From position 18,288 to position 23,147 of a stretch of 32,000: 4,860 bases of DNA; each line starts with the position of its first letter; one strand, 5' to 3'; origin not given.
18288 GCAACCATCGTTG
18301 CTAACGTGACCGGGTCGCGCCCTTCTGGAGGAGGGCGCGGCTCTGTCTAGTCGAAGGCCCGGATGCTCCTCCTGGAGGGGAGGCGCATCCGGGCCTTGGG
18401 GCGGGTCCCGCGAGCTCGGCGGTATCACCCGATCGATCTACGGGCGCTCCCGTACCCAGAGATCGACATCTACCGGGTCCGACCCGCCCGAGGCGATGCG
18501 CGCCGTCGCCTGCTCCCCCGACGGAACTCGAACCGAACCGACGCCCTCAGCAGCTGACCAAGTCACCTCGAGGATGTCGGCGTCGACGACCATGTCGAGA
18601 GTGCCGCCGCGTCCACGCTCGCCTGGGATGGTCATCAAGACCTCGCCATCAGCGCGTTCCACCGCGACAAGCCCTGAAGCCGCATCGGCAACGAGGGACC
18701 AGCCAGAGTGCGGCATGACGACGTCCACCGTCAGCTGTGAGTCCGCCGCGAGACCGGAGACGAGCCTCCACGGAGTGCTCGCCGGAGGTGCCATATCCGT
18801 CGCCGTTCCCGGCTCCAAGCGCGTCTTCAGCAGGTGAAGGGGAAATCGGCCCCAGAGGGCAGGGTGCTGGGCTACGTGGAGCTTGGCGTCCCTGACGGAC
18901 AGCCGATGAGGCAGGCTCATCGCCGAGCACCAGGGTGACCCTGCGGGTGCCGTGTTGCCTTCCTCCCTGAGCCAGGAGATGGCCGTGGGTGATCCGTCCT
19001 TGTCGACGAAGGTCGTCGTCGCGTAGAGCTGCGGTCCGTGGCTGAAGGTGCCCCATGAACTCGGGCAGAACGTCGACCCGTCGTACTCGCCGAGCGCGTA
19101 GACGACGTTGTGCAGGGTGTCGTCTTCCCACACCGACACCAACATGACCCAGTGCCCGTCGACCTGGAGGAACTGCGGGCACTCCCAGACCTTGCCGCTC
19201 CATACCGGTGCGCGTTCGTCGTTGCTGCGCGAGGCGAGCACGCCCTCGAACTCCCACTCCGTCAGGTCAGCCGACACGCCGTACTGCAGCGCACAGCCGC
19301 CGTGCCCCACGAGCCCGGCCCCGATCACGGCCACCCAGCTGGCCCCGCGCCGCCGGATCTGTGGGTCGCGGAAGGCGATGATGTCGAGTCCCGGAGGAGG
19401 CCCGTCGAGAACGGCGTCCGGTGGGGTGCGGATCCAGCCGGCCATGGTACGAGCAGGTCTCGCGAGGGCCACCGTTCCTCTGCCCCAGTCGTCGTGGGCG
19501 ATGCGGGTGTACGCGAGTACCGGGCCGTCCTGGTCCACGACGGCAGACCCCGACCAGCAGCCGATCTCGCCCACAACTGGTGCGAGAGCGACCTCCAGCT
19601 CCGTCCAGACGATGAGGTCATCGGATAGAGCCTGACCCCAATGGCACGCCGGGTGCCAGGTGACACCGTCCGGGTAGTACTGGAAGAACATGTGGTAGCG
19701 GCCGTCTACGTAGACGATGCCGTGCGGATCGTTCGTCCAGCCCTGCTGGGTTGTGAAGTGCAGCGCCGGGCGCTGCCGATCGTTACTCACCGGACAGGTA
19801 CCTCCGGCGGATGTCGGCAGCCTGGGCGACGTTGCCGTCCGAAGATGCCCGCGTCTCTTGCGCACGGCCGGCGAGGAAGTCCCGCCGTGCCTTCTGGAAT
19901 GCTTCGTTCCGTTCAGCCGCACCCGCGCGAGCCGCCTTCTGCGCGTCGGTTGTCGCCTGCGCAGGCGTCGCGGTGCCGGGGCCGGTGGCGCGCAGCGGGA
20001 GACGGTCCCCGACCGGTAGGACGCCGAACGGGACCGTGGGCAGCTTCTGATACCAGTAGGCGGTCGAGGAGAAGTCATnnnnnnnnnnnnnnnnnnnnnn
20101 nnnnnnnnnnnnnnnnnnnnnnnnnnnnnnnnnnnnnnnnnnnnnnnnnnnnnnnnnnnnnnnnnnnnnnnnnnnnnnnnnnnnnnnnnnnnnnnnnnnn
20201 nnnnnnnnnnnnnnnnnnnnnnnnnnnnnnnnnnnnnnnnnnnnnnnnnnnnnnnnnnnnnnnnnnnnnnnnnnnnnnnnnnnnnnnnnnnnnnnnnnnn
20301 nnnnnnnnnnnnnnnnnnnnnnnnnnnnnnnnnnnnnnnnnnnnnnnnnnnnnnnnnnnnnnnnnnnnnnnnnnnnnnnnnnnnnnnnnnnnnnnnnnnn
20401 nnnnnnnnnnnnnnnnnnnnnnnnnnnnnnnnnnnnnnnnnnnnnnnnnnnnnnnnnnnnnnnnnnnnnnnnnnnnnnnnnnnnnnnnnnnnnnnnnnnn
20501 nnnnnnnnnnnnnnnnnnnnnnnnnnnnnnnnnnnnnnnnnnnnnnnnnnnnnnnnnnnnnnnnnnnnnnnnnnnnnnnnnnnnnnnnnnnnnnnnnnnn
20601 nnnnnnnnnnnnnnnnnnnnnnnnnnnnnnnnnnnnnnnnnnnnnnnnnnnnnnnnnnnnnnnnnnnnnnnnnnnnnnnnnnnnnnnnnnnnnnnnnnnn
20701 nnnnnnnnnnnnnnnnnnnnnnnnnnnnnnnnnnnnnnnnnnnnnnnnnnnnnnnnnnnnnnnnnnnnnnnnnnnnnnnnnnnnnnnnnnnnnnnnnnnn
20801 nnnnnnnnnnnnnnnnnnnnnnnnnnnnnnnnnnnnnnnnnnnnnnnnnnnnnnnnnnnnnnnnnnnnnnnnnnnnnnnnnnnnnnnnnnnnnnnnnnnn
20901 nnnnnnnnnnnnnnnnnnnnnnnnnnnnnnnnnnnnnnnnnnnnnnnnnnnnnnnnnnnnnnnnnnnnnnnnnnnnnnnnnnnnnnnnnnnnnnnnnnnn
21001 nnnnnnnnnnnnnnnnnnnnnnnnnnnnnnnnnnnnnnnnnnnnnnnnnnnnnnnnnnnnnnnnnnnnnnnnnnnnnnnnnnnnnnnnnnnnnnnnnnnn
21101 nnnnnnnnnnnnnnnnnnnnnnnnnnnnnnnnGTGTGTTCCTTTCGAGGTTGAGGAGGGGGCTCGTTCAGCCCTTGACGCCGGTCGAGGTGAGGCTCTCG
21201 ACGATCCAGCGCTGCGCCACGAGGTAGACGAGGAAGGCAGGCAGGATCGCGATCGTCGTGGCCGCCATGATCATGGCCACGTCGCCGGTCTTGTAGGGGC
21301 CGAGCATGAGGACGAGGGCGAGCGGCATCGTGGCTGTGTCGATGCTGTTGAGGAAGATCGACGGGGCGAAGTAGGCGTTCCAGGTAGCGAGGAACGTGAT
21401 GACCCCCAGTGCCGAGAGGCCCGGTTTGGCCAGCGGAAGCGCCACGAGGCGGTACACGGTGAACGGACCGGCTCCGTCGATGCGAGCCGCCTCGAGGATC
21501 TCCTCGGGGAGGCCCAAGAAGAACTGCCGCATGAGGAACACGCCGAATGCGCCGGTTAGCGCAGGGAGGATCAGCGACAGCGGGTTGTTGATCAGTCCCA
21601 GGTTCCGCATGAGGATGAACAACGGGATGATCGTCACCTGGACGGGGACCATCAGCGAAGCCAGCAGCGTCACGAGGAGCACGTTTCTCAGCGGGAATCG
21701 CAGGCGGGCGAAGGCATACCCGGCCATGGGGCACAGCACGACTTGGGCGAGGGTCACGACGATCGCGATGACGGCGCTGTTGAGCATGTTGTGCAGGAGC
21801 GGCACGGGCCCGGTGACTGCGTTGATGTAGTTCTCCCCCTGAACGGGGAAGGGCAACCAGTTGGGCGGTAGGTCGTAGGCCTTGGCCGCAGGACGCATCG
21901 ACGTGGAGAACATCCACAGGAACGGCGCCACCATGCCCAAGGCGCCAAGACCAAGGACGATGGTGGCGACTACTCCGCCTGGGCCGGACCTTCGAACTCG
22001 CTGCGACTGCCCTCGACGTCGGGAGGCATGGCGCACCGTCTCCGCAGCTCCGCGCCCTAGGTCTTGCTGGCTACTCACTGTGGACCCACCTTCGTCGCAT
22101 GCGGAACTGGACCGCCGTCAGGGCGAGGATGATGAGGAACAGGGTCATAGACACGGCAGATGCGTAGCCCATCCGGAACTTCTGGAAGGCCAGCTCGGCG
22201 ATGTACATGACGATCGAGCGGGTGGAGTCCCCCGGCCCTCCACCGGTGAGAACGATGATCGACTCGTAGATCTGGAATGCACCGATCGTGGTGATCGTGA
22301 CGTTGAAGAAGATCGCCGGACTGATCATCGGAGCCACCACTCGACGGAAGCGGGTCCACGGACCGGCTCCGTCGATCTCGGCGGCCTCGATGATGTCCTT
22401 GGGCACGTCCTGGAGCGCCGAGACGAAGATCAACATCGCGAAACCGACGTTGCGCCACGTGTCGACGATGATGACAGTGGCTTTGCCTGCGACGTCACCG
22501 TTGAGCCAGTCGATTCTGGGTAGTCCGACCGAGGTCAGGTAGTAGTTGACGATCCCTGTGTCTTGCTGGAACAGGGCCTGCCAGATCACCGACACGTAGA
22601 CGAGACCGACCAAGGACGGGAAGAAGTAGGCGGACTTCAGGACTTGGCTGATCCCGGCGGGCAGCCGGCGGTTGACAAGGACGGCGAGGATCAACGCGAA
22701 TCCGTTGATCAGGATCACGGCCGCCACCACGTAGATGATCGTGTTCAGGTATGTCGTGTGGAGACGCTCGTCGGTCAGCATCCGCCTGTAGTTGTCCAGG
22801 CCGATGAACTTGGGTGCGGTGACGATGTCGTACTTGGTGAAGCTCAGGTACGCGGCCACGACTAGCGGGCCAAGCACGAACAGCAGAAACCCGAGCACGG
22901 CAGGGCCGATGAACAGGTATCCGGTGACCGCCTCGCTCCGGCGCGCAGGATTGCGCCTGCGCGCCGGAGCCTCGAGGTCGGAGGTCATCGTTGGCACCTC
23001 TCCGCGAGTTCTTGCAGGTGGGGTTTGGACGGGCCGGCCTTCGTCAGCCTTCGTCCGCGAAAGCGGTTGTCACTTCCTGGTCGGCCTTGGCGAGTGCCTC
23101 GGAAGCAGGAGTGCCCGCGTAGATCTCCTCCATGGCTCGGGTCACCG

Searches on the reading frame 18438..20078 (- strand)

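Call 53: search_protein_families(library=pfam, proteins=[window:18438-20078:-], max_evalue=0.001)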
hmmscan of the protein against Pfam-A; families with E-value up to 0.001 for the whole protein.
window:18438-20078:- (546 aa): 1 family
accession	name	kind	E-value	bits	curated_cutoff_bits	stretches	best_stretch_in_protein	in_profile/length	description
PF00251.26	Glyco_hydro_32N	-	2.6e-62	211.6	22.1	1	107-406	1-307/307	Glycosyl hydrolases family 32 N-terminal domain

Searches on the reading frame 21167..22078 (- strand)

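Call 53: search_protein_families(library=pfam, proteins=[window:21167-22078:-], max_evalue=0.001)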
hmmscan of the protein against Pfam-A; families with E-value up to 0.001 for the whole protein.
window:21167-22078:- (303 aa): 1 family
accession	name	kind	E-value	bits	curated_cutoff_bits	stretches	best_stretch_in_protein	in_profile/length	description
PF00528.27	BPD_transp_1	-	4.3e-16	59.6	26.4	1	119-294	4-180/184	Binding-protein-dependent transport system inner membrane component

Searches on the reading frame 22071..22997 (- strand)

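Call 53: search_protein_families(library=pfam, proteins=[window:22071-22997:-], max_evalue=0.001)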
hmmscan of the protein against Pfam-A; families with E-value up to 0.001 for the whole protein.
window:22071-22997:- (308 aa): 1 family
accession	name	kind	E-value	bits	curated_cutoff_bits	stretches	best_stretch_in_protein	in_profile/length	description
PF00528.27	BPD_transp_1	-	1.3e-13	51.5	26.4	1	99-303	3-181/184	Binding-protein-dependent transport system inner membrane component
